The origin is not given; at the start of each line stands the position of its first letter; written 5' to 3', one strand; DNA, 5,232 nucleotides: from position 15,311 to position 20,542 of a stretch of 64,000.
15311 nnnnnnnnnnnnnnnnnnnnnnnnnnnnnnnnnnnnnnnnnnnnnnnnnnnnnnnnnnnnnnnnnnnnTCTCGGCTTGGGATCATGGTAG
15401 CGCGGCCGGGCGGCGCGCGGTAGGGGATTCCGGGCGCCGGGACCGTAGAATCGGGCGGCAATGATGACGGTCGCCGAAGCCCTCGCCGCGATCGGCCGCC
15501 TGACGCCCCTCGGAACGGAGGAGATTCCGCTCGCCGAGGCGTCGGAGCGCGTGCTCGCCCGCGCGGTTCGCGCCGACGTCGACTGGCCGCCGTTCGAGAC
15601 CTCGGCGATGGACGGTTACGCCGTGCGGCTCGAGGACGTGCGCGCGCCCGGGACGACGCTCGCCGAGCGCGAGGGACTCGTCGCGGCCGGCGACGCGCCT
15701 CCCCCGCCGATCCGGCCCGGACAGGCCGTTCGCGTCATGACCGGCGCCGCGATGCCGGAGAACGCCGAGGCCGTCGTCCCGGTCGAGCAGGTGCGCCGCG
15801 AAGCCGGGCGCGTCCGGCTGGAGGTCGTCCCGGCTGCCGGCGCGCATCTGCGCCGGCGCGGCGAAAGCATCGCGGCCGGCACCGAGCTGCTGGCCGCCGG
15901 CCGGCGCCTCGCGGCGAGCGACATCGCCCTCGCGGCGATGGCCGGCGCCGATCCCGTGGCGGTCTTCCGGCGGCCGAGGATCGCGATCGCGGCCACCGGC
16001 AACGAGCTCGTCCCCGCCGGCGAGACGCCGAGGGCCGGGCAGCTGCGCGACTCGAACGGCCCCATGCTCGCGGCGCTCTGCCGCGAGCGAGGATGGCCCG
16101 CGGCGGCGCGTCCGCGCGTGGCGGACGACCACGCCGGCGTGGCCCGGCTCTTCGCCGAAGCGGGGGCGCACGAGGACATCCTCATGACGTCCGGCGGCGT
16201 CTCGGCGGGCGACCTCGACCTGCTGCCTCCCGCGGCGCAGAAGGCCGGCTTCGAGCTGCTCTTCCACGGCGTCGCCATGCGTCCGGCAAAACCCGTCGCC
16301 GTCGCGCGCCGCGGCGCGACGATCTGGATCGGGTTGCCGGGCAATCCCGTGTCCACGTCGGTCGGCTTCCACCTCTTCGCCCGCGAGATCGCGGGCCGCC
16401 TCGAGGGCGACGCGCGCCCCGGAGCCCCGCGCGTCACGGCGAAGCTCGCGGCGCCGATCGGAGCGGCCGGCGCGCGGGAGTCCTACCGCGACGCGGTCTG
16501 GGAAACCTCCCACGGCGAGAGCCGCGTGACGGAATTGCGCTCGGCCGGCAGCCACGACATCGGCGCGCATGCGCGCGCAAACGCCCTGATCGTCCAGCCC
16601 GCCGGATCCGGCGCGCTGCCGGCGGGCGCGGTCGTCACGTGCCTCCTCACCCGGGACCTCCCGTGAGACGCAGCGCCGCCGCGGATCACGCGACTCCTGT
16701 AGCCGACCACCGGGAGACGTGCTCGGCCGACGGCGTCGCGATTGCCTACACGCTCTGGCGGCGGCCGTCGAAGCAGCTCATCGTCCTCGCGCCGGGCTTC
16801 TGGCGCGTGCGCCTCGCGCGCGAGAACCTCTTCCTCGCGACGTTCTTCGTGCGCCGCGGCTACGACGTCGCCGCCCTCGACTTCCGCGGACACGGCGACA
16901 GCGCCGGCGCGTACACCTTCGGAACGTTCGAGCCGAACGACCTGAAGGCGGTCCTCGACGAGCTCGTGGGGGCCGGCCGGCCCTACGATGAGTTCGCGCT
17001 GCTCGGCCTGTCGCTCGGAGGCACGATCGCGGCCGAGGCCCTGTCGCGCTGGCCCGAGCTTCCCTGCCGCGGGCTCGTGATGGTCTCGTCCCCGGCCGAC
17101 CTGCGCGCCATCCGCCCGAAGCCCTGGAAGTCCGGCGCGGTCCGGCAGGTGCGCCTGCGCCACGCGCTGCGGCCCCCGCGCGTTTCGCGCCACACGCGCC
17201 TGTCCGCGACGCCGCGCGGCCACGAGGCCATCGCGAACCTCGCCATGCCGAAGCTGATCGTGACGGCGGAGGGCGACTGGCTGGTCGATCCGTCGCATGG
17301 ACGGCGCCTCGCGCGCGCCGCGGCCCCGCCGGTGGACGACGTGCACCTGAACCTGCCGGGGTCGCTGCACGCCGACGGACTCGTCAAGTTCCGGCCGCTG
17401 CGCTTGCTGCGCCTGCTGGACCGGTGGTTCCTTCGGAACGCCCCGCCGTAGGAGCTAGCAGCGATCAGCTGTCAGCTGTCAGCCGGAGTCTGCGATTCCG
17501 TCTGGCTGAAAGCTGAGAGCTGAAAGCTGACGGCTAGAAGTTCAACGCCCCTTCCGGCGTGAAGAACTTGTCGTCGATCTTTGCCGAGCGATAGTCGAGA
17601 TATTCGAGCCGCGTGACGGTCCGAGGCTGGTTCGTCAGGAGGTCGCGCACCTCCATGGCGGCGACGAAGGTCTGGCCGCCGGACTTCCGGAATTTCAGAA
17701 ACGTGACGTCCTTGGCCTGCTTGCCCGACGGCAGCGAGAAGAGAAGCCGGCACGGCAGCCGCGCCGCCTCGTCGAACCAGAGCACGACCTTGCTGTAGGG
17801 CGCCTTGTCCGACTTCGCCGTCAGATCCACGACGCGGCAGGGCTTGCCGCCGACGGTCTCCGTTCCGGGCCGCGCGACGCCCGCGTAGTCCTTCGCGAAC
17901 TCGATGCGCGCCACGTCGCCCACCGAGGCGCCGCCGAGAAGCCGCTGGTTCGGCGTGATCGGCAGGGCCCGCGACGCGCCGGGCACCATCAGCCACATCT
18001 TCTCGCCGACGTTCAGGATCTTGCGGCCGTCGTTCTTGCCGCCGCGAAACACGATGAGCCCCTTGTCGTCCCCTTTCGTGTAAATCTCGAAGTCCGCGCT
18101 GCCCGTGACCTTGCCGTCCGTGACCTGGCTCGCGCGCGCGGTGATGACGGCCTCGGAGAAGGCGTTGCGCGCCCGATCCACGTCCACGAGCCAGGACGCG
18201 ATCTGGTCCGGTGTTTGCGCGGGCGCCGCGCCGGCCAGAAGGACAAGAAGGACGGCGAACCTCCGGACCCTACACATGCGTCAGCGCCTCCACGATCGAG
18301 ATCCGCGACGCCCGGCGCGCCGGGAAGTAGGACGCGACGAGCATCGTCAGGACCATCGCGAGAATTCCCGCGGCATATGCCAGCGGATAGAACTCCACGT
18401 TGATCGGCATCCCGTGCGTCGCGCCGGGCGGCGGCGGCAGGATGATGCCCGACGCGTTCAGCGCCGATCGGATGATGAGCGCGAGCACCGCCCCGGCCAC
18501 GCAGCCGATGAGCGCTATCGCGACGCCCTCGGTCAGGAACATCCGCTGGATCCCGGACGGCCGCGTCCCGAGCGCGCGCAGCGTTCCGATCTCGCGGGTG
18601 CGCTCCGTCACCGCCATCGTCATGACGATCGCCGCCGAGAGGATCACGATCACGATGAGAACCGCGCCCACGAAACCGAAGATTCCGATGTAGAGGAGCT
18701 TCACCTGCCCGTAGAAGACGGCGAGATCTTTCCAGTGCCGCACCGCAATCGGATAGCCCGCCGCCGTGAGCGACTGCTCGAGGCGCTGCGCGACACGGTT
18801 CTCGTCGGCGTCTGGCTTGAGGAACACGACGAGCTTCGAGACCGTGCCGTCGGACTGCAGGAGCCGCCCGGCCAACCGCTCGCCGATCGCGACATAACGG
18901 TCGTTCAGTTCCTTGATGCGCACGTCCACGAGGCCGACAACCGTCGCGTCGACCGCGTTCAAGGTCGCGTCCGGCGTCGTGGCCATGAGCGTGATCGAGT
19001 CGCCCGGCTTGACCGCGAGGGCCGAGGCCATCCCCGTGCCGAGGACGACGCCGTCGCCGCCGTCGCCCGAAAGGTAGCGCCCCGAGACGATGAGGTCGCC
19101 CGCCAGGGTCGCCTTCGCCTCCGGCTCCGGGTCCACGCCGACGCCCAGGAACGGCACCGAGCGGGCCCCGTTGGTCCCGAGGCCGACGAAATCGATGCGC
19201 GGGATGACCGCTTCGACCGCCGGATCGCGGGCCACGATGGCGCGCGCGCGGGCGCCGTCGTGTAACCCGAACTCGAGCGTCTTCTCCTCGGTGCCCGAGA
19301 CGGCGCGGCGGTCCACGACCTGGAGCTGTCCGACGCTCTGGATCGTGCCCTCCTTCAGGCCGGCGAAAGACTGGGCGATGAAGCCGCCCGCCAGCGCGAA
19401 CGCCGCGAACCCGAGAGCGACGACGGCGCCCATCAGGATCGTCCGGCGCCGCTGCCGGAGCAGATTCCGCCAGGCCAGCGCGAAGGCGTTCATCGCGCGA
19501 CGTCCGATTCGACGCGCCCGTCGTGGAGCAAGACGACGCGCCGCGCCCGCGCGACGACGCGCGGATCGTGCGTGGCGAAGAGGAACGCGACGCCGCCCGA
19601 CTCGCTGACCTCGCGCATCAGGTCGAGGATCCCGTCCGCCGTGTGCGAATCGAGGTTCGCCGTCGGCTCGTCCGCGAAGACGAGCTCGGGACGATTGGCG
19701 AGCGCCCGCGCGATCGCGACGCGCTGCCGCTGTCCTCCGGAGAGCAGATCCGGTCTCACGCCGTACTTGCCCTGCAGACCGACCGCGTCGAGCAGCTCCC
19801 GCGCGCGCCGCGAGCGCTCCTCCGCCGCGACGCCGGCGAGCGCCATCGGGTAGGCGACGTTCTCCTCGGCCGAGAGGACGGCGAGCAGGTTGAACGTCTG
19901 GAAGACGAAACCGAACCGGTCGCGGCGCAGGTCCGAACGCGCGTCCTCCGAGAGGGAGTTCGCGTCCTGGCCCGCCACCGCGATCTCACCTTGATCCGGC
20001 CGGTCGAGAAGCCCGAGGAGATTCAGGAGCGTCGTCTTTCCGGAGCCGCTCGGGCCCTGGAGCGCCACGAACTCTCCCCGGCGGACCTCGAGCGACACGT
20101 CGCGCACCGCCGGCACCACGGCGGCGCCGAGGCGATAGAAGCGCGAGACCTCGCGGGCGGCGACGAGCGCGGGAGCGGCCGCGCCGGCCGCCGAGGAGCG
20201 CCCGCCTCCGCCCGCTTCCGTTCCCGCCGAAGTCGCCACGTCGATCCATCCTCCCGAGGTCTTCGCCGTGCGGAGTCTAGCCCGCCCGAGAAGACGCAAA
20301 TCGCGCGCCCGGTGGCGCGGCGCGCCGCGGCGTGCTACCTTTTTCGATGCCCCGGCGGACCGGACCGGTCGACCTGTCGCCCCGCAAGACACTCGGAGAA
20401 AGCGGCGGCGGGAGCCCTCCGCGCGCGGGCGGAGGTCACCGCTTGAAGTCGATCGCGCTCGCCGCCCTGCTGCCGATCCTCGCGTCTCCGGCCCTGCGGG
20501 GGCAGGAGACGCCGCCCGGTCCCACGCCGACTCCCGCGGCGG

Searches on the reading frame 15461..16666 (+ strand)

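Call 58: search_protein_families(library=pfam, proteins=[window:15461-16666:+], max_evalue=0.0001)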
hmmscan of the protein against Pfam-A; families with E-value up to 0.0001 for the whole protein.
window:15461-16666:+ (401 aa): 3 families
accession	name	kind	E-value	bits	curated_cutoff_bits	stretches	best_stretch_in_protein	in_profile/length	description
PF03453.22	MoeA_N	-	4.5e-42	143.9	30.8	1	2-162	1-160/160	MoeA N-terminal region (domain I and II)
PF00994.29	MoCF_biosynth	-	3.4e-27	95.3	26.6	1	175-308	1-139/144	Probable molybdopterin binding domain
PF03454.20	MoeA_C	-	2e-07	31.6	22.1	1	326-395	1-70/72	MoeA C-terminal region (domain IV)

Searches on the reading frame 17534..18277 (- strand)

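Call 58: search_protein_families(library=pfam, proteins=[window:17534-18277:-], max_evalue=0.0001)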
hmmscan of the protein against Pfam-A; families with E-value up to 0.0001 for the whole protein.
window:17534-18277:- (247 aa): 1 family
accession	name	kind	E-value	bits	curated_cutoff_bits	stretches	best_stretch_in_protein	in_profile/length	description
PF17131.11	LolA_like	-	1.4e-25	90.5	30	1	69-242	1-180/184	Outer membrane lipoprotein-sorting protein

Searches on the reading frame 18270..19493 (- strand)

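Call 58: search_protein_families(library=pfam, proteins=[window:18270-19493:-], max_evalue=0.0001)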
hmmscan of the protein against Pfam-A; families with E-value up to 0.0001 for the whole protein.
window:18270-19493:- (407 aa): 1 family
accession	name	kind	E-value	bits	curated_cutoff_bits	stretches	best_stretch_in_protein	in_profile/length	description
PF02687.27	FtsX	-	5.2e-20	72.1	25.5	1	274-400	2-120/120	FtsX-like permease C-terminal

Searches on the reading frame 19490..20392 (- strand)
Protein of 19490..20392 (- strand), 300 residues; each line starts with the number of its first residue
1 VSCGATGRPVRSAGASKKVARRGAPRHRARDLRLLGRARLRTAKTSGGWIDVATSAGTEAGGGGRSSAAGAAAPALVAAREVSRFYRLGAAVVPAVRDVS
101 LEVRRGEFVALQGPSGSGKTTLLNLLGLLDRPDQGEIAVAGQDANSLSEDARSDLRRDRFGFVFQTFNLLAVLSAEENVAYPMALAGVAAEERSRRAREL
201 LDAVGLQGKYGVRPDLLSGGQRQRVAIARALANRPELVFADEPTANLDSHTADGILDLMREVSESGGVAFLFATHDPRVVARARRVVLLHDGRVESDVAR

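Call 58: search_protein_families(library=pfam, proteins=[window:19490-20392:-], max_evalue=0.0001)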
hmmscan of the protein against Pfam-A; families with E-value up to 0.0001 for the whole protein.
window:19490-20392:- (300 aa): 3 families
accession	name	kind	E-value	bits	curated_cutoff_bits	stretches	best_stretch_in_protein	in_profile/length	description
PF00005.33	ABC_tran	-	7.4e-33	114.5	25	1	97-245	2-137/137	ABC transporter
PF13304.12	AAA_21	-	4.2e-11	43.9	27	1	208-280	229-303/304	AAA domain, putative AbiEii toxin, Type IV TA system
PF02463.25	SMC_N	-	5.5e-05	23.1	40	0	209-287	129-209/220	RecF/RecN/SMC N terminal domain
